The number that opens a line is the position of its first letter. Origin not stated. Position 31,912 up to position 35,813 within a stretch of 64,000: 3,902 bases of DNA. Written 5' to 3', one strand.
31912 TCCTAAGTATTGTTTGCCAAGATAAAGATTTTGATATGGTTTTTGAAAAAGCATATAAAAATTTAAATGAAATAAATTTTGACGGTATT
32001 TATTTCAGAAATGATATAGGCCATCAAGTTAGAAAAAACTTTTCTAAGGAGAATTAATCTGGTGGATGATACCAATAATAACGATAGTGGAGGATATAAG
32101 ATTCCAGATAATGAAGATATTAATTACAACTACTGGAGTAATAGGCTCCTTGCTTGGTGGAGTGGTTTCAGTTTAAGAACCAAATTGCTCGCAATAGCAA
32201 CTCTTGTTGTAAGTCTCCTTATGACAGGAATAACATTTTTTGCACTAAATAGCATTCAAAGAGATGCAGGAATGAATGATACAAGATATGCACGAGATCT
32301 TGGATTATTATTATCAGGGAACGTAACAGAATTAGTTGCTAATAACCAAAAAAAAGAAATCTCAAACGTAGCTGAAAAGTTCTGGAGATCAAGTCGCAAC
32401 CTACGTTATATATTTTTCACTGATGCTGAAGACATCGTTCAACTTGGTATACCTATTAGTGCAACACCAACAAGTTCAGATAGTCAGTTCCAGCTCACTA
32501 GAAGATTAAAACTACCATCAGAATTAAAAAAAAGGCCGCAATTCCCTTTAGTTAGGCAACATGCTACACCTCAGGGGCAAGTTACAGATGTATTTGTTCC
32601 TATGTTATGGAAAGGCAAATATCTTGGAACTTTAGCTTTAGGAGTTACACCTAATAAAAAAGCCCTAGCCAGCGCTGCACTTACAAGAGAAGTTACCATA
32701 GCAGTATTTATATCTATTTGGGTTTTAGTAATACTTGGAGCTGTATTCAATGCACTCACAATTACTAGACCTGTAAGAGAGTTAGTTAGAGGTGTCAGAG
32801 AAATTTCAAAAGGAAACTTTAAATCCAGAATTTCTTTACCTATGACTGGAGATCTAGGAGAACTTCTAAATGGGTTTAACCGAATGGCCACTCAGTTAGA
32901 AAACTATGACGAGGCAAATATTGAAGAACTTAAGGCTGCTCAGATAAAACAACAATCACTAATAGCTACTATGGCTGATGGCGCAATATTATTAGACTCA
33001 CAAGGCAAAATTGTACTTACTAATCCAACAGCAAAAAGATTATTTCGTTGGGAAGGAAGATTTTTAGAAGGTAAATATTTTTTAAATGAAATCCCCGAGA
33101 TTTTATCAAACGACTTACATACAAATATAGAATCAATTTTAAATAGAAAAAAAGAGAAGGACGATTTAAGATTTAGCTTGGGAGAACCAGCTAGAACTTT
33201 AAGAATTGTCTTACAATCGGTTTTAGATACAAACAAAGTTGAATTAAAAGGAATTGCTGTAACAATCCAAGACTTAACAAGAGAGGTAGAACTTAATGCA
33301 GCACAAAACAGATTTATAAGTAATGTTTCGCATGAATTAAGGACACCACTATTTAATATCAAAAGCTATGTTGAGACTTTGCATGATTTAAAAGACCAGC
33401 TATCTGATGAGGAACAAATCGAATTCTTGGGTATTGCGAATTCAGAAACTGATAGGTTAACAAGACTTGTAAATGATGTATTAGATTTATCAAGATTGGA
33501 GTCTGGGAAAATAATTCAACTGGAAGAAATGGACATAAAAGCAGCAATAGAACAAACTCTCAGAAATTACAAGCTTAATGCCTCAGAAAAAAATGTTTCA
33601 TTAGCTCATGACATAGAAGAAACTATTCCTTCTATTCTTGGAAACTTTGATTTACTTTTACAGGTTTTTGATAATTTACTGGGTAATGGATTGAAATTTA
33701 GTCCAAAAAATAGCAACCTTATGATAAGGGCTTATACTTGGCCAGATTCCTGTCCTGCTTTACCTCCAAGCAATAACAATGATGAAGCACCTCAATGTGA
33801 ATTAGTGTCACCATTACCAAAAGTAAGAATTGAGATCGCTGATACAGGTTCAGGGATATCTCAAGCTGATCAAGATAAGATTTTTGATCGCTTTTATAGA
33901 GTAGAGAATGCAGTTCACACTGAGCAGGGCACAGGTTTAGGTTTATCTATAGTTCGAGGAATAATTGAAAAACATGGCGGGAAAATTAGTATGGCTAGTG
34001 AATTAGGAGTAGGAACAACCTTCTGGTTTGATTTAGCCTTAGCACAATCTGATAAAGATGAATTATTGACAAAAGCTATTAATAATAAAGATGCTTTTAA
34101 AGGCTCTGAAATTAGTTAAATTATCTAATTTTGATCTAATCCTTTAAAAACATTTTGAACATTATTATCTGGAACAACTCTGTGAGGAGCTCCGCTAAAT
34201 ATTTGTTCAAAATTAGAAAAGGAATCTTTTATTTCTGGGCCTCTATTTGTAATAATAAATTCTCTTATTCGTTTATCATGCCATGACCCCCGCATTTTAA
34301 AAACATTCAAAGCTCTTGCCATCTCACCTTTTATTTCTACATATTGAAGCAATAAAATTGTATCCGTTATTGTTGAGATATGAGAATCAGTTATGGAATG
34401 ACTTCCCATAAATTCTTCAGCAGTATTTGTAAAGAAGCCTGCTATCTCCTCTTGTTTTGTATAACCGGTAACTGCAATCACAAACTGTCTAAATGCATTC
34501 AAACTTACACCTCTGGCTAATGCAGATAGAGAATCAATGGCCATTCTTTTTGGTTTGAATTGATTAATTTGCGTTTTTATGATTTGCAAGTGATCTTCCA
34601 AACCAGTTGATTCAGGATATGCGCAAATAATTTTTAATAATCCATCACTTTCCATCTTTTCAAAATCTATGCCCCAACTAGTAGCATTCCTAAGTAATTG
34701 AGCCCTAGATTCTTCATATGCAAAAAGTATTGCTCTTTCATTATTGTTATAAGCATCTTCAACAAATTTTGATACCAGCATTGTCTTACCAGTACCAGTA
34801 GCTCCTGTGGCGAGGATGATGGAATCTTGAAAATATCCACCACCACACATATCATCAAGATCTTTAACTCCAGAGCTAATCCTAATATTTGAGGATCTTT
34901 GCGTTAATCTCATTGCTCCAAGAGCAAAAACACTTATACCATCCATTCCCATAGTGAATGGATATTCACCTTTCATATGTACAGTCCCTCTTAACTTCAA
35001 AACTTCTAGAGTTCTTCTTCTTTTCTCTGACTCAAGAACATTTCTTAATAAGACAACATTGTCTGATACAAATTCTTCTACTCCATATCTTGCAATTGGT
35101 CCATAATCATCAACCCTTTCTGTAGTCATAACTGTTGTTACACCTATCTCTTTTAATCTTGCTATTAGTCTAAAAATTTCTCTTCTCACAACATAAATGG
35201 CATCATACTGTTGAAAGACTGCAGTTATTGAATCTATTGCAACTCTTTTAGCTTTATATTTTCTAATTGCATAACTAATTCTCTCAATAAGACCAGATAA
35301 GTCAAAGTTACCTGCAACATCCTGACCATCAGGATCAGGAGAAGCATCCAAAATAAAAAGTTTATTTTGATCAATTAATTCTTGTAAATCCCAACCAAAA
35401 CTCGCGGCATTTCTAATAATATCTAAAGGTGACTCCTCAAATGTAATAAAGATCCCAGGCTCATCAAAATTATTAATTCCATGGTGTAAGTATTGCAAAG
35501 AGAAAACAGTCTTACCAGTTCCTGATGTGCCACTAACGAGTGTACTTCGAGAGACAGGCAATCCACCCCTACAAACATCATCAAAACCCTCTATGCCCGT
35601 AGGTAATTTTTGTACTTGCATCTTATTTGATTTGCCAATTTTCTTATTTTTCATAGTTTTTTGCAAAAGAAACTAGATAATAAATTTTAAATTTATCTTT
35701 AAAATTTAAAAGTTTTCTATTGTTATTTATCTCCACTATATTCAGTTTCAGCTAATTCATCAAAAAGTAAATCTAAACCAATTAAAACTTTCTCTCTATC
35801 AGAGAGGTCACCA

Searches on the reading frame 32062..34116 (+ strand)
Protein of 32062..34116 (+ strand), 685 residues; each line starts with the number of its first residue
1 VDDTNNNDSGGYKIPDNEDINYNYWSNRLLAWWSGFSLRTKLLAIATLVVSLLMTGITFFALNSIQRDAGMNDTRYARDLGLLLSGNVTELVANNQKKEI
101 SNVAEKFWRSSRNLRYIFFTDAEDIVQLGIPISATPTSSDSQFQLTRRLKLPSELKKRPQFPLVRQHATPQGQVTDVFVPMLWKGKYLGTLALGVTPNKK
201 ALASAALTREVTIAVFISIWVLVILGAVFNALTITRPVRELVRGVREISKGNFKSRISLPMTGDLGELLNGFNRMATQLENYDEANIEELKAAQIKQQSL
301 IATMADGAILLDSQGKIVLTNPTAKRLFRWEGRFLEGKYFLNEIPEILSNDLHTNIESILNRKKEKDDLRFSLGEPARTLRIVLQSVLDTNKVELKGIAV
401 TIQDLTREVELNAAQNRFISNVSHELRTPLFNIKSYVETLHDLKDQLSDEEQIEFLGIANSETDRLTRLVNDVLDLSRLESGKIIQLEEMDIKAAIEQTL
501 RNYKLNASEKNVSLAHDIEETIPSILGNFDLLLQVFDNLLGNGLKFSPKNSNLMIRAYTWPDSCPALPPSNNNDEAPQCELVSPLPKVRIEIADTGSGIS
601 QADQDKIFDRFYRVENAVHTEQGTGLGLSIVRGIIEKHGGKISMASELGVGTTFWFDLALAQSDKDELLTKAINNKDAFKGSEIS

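Call 81: search_protein_families(library=ncbifam, proteins=[window:32062-34116:+], max_evalue=1e-20)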
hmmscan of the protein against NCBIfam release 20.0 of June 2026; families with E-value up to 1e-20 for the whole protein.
window:32062-34116:+ (685 aa): 45 families (the best 25 are shown)
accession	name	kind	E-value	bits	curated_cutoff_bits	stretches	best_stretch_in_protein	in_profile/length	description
NF045911.1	TCSHisKinNblS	equivalog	4.3e-279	927.1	1000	1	29-660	2-620/621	two-component system sensor histidine kinase NblS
NF033092.0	HK_WalK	equivalog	5.6e-82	276.2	725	2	144-557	111-514/594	cell wall metabolism sensor histidine kinase WalK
NF046044.1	PnpS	equivalog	1.7e-81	274.2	400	1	237-658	1-389/390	two-component system histidine kinase PnpS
TIGR02966.1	phoR_proteo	equivalog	2.1e-57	194.6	334.2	1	297-558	8-256/333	phosphate regulon sensor histidine kinase PhoR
NF008468.0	PRK11360.1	equivalog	8.4e-54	183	646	1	160-560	147-535/616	two-component system sensor histidine kinase AtoS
NF008318.0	PRK11107.1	equivalog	7.4e-46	156.7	890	1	412-665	290-523/920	two-component sensor histidine kinase BarA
NF033093.1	HK_VicK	exception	5.9e-44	150.4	680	1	207-557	10-355/448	cell wall metabolism sensor histidine kinase VicK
TIGR02956.1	TMAO_torS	equivalog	2.1e-41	142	676.5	1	412-669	461-691/967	TMAO reductase system sensor histidine kinase/response regulator TorS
TIGR01386.1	cztS_silS_copS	subfamily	2.6e-41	142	292.55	0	587-658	385-456/457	heavy metal sensor histidine kinase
NF047874.1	MASE3_PAS_HK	subfamily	3.6e-41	141.7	560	1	587-675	551-640/655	MASE3 domain-containing sensor histidine kinase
NF008312.0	PRK11100.1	equivalog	8.9e-40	136.9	356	1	390-653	231-469/477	two-component system sensor histidine kinase CreC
NF041735.1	hist_kin_RppB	equivalog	7e-38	130.5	400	0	588-658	366-437/438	two-component system sensor histidine kinase RppB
NF040691.1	MtrAB_MtrB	equivalog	1.7e-37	129.6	450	0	403-547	258-403/507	MtrAB system histidine kinase MtrB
NF012163.2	BaeS_SmeS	equivalog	8.7e-37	127.1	500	0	387-559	211-380/457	sensor histidine kinase efflux regulator BaeS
NF007837.0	PRK10549.1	equivalog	9.3e-37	126.8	603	0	387-558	211-379/466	envelope stress sensor histidine kinase BaeS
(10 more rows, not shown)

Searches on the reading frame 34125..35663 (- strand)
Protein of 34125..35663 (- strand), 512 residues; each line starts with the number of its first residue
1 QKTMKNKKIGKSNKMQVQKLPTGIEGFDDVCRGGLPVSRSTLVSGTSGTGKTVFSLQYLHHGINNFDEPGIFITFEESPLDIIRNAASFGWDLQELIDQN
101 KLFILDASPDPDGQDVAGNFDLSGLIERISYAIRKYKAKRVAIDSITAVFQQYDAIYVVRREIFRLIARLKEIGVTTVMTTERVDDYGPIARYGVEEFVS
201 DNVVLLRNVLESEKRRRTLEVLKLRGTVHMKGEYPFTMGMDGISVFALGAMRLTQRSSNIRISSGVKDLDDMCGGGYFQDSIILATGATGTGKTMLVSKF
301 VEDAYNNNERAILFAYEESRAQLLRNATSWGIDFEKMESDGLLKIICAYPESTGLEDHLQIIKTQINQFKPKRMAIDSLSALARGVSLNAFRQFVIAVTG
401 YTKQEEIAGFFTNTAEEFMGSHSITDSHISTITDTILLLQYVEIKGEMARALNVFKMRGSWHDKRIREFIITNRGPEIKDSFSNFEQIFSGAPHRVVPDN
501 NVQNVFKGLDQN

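Call 81: search_protein_families(library=ncbifam, proteins=[window:34125-35663:-], max_evalue=1e-20)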
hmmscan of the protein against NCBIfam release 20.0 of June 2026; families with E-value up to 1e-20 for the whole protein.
window:34125-35663:- (512 aa): 7 families
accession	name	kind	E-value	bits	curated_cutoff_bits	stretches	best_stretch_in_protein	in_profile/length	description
TIGR02655.1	circ_KaiC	equivalog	6.4e-296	981.5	546.25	1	18-499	1-482/484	circadian clock protein KaiC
NF006799.0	PRK09302.1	equivalog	1.6e-246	818.8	408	1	12-503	5-496/515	circadian clock protein KaiC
TIGR03880.1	KaiC_arch_3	hypoth_equivalog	3.3e-64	216.5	249.45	2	23-246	1-218/224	KaiC domain-containing protein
TIGR03877.1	thermo_KaiC_1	hypoth_equivalog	5.7e-58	196.2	307.25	1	17-245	1-232/238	KaiC domain-containing protein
TIGR03881.1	KaiC_arch_4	hypoth_equivalog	6.7e-50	169.9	247.8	1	19-234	2-216/231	KaiC domain-containing protein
NF004723.0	PRK06067.1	subfamily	2.4e-28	99.3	194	0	257-461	11-216/243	flagellar accessory protein FlaH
NF052589.1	ArlH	equivalog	1.3e-22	80.6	215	0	31-180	13-158/229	archaellum protein ArlH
